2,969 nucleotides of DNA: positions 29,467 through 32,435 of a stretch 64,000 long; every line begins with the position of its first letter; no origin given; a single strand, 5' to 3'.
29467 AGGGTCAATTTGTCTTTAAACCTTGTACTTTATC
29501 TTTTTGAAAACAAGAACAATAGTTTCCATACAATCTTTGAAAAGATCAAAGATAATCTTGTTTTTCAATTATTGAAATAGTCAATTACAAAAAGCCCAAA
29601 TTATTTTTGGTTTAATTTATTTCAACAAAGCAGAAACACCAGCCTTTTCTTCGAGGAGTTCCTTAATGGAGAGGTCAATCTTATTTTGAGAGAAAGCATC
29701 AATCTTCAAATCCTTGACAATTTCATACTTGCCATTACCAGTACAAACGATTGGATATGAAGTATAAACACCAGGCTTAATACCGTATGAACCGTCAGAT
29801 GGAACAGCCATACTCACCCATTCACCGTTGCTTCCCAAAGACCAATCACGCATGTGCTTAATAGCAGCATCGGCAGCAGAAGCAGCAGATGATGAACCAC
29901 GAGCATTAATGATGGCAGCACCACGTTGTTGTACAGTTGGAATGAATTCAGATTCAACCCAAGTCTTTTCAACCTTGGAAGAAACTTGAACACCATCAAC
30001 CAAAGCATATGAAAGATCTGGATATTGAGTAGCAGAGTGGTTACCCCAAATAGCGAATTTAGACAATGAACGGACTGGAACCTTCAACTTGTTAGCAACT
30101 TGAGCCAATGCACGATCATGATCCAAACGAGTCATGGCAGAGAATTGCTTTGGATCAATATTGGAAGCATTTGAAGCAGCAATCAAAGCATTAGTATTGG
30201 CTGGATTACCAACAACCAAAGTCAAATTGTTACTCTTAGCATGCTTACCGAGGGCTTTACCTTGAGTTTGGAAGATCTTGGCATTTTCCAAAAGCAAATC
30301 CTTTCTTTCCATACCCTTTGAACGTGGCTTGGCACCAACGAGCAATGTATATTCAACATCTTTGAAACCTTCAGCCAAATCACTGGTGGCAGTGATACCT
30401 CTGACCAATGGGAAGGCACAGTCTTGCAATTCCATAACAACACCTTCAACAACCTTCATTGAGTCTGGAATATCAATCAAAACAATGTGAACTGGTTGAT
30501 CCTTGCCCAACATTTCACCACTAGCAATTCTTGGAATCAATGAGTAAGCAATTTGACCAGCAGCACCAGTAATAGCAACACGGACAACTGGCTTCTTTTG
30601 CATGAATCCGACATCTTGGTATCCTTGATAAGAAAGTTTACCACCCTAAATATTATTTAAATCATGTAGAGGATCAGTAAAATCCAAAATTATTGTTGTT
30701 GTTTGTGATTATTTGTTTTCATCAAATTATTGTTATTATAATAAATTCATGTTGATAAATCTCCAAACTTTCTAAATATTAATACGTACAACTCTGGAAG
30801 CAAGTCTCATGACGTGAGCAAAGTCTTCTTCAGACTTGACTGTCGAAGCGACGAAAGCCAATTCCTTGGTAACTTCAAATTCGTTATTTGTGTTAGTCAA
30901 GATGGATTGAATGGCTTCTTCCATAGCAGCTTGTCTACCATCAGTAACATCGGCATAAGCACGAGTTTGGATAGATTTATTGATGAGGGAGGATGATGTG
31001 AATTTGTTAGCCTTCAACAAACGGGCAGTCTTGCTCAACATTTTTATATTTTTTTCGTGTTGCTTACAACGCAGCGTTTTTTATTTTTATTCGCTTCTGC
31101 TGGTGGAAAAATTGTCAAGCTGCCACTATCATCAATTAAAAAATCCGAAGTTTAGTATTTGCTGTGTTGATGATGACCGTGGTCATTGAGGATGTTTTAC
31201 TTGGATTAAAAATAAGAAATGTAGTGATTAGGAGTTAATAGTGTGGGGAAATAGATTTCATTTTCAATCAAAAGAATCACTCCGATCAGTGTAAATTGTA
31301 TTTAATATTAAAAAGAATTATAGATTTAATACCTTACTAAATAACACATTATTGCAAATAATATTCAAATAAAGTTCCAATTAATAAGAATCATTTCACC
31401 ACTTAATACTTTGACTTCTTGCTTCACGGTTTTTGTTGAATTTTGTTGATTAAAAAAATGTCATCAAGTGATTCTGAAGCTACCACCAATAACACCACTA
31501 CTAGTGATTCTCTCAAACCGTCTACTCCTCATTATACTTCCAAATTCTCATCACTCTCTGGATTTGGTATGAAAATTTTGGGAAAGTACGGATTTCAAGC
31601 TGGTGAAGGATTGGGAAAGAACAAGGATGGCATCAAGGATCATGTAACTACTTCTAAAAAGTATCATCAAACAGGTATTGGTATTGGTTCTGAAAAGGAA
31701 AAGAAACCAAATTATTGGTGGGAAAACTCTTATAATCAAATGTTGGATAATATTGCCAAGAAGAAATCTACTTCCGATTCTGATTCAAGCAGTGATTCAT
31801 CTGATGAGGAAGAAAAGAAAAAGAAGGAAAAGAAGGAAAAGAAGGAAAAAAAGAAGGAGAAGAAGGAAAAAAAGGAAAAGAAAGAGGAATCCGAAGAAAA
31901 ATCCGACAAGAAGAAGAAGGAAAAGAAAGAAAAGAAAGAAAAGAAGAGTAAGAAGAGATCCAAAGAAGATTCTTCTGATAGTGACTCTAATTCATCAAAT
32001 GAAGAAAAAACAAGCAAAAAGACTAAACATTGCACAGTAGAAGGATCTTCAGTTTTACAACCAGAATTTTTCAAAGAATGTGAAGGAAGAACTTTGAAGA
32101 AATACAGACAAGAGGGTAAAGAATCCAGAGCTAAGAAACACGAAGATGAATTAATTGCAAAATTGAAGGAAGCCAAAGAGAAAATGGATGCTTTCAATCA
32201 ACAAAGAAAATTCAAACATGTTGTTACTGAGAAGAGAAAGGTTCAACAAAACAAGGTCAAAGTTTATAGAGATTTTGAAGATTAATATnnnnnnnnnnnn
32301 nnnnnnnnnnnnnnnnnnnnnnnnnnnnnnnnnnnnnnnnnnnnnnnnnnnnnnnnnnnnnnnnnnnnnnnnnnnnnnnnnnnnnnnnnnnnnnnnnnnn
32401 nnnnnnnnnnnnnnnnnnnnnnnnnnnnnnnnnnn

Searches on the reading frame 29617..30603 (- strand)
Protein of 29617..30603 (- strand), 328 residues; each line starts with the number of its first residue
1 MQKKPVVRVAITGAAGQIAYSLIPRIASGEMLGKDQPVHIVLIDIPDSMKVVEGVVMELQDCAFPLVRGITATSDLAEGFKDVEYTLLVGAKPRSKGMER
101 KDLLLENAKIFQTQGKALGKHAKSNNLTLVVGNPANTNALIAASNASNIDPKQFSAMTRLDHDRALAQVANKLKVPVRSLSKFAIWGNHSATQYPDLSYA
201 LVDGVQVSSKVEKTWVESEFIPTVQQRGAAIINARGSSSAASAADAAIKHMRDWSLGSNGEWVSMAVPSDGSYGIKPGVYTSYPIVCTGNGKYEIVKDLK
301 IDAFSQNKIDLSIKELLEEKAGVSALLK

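Call 68: search_protein_families(library=pfam, proteins=[window:29617-30603:-], max_evalue=0.00001)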
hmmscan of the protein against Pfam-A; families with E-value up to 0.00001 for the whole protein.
window:29617-30603:- (328 aa): 2 families
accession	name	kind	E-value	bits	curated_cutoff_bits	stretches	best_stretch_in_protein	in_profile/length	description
PF02866.23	Ldh_1_C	-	6.9e-39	134.1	22.6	1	158-322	1-169/174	lactate/malate dehydrogenase, alpha/beta C-terminal domain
PF00056.29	Ldh_1_N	-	4.4e-30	105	27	1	7-152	1-138/141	lactate/malate dehydrogenase, NAD binding domain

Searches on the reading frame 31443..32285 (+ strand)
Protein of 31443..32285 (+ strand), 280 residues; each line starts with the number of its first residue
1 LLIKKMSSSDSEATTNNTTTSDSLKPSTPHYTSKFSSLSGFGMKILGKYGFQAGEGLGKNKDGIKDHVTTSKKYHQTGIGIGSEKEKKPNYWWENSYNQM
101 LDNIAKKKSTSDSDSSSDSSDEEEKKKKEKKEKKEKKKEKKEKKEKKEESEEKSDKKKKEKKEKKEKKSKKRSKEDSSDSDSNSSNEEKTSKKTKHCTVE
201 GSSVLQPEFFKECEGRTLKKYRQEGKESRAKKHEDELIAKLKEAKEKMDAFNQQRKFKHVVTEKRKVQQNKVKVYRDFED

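Call 68: search_protein_families(library=pfam, proteins=[window:31443-32285:+], max_evalue=0.00001)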
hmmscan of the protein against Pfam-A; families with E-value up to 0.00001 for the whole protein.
window:31443-32285:+ (280 aa): 1 family
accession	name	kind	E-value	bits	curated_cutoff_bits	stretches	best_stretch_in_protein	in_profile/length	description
PF01585.28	G-patch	-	2.2e-10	40.7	22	1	39-81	2-44/45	G-patch domain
